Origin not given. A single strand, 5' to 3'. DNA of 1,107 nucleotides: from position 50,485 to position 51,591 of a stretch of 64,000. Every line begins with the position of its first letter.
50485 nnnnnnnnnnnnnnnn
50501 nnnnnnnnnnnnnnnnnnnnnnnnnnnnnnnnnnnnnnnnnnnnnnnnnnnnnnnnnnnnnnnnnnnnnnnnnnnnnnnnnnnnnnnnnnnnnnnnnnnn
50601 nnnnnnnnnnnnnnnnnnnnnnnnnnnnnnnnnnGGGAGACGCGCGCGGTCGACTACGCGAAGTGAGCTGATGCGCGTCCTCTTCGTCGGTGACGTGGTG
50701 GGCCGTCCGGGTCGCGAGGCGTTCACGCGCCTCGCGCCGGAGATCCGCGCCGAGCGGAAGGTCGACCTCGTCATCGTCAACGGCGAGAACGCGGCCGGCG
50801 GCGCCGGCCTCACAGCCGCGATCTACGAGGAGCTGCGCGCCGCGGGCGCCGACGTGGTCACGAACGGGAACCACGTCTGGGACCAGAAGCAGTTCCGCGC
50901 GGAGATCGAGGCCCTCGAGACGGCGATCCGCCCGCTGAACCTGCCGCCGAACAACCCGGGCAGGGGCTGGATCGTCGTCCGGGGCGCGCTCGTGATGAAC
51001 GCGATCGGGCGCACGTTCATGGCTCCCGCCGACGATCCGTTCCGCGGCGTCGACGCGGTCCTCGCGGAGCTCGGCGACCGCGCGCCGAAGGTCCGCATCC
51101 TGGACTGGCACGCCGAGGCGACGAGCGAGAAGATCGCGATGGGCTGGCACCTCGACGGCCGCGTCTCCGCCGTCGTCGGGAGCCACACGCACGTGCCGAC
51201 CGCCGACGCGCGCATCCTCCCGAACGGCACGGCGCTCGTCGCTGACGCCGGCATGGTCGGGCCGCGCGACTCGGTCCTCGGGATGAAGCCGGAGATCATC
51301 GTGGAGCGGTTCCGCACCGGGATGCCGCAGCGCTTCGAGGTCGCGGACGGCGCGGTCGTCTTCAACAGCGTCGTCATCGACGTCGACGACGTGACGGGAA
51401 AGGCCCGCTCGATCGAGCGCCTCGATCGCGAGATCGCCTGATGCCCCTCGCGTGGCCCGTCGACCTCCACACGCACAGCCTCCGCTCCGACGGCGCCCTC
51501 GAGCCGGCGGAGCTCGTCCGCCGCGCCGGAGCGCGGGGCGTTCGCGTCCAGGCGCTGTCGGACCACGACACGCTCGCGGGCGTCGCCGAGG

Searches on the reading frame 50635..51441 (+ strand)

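Call 11: search_protein_families(library=pfam, proteins=[window:50635-51441:+], max_evalue=0.001)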
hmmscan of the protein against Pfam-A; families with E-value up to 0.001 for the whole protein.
window:50635-51441:+ (268 aa): 2 families
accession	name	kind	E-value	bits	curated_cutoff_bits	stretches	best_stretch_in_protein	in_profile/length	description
PF13277.11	YmdB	-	1.4e-96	323.1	27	1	16-263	1-253/253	YmdB-like protein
PF00149.33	Metallophos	-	3.1e-10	41.2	21.5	1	13-188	1-191/191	Calcineurin-like phosphoesterase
